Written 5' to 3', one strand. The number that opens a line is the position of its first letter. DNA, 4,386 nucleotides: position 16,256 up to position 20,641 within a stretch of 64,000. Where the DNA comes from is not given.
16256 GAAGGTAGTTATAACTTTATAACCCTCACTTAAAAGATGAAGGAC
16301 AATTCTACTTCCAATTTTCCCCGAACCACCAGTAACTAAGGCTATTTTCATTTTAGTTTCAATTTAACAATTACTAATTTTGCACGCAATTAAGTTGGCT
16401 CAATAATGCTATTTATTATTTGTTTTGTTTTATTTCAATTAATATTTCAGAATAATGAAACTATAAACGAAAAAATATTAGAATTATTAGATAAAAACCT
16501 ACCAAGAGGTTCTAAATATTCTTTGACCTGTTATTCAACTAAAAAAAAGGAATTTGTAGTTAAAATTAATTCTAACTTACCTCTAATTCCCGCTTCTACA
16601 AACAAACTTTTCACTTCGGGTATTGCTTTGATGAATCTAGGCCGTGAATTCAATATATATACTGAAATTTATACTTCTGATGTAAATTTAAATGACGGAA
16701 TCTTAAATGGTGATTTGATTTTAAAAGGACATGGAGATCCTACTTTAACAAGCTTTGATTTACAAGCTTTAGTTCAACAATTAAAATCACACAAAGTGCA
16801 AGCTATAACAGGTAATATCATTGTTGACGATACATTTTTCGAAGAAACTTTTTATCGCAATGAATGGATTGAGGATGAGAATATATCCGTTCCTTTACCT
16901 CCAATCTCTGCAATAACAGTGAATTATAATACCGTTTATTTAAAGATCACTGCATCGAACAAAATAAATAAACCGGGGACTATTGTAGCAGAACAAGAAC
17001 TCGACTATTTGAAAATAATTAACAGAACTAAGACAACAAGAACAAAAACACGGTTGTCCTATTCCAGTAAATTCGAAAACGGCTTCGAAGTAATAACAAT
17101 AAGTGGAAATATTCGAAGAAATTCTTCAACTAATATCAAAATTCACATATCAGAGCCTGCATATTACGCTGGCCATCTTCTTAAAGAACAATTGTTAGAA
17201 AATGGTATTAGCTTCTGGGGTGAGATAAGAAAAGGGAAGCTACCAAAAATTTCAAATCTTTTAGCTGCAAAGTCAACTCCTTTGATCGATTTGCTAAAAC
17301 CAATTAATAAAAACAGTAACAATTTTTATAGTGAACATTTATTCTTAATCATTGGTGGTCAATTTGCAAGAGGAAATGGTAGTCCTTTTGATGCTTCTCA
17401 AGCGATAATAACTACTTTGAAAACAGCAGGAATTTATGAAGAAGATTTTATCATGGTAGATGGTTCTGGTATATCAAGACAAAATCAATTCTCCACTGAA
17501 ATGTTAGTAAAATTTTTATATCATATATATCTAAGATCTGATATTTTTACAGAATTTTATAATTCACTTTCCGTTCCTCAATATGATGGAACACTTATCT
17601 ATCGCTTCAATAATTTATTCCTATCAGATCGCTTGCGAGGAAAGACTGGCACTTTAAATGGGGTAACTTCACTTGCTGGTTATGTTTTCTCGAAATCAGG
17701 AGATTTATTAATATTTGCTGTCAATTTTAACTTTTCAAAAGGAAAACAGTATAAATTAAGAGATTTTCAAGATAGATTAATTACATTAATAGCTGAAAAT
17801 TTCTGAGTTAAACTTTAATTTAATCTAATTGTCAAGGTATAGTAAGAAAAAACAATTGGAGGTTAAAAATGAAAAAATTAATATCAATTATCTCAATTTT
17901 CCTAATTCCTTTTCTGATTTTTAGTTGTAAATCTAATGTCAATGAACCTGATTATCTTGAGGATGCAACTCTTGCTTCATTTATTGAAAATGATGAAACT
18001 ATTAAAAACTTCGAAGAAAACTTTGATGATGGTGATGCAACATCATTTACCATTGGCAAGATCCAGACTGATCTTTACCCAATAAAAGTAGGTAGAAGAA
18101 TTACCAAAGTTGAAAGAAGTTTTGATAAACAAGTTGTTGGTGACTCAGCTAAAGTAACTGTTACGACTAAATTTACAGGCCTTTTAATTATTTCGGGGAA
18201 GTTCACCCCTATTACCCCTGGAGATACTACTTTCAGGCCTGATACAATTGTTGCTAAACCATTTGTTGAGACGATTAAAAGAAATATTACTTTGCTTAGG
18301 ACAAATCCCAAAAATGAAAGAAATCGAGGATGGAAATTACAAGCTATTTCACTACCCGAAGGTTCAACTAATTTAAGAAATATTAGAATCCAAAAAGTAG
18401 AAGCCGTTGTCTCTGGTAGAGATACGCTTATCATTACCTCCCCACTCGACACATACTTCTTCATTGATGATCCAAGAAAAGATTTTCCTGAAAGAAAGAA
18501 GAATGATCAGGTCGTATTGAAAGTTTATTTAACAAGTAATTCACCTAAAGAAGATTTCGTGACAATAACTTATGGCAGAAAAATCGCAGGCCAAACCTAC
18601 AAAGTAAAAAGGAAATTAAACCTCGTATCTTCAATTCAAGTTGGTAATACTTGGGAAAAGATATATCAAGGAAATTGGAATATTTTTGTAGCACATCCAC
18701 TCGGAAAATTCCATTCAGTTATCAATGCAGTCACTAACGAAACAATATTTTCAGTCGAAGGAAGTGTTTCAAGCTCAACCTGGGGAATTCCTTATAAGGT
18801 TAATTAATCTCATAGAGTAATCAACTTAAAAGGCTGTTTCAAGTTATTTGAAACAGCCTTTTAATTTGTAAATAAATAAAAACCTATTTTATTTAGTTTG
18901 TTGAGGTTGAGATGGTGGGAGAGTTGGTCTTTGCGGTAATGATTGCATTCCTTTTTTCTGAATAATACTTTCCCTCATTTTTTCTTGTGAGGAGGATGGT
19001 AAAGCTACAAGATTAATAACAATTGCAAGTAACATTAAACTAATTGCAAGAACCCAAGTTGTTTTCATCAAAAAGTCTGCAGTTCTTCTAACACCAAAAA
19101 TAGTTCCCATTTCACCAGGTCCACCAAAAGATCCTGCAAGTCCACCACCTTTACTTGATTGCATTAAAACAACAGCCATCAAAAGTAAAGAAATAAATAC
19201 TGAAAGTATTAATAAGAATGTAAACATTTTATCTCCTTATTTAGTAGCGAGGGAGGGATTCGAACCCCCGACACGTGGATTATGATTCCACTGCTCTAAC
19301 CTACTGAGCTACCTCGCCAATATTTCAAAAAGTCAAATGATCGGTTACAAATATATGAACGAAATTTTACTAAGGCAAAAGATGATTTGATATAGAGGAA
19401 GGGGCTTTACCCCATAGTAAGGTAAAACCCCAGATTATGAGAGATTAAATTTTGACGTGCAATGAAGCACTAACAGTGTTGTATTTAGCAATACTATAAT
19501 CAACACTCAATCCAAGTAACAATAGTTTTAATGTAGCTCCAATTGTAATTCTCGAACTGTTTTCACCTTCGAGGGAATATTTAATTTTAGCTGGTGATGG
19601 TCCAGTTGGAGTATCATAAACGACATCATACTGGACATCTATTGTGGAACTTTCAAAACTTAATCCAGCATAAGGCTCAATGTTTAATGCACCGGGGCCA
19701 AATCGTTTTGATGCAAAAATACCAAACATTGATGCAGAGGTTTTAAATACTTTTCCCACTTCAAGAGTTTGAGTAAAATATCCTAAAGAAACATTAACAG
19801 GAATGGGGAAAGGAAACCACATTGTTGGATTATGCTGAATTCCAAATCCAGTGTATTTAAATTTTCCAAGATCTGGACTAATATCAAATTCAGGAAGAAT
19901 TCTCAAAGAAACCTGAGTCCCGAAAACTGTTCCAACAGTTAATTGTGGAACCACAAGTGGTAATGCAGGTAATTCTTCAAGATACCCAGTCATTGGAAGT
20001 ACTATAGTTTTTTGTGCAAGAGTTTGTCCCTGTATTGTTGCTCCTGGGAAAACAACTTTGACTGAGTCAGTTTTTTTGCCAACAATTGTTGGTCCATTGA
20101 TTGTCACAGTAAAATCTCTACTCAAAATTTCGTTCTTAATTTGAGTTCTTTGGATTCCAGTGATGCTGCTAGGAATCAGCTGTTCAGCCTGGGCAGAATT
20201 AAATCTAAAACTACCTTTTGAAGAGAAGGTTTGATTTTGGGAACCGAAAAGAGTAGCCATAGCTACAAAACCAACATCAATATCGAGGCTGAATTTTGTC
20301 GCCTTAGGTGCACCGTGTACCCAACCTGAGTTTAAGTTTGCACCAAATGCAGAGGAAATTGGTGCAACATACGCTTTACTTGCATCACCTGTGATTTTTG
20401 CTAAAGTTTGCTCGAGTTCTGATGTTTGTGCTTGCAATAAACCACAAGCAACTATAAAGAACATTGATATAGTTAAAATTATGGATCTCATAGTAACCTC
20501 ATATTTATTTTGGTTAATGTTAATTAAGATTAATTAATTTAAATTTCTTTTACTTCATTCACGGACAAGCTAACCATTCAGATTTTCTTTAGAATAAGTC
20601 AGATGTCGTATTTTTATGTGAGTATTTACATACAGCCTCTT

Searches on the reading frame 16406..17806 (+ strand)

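Call 50: search_protein_families(library=pfam, proteins=[window:16406-17806:+], max_evalue=0.0001)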
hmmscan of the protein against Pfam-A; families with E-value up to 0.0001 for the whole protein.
window:16406-17806:+ (466 aa): 1 family
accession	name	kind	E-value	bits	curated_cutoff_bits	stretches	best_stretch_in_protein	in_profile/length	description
PF02113.21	Peptidase_S13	-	6.6e-88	295.8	22.8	1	30-450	11-432/444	D-Ala-D-Ala carboxypeptidase 3 (S13) family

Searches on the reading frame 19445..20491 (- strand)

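Call 71: search_protein_families(library=pfam, proteins=[window:19445-20491:-], max_evalue=0.00001)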
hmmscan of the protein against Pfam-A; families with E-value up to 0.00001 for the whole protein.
window:19445-20491:- (348 aa): 1 family
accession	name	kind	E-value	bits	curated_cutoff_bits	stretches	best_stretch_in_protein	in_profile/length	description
PF20230.4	DUF6588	-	2.7e-44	152.1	27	1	1-348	1-319/319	Family of unknown function (DUF6588)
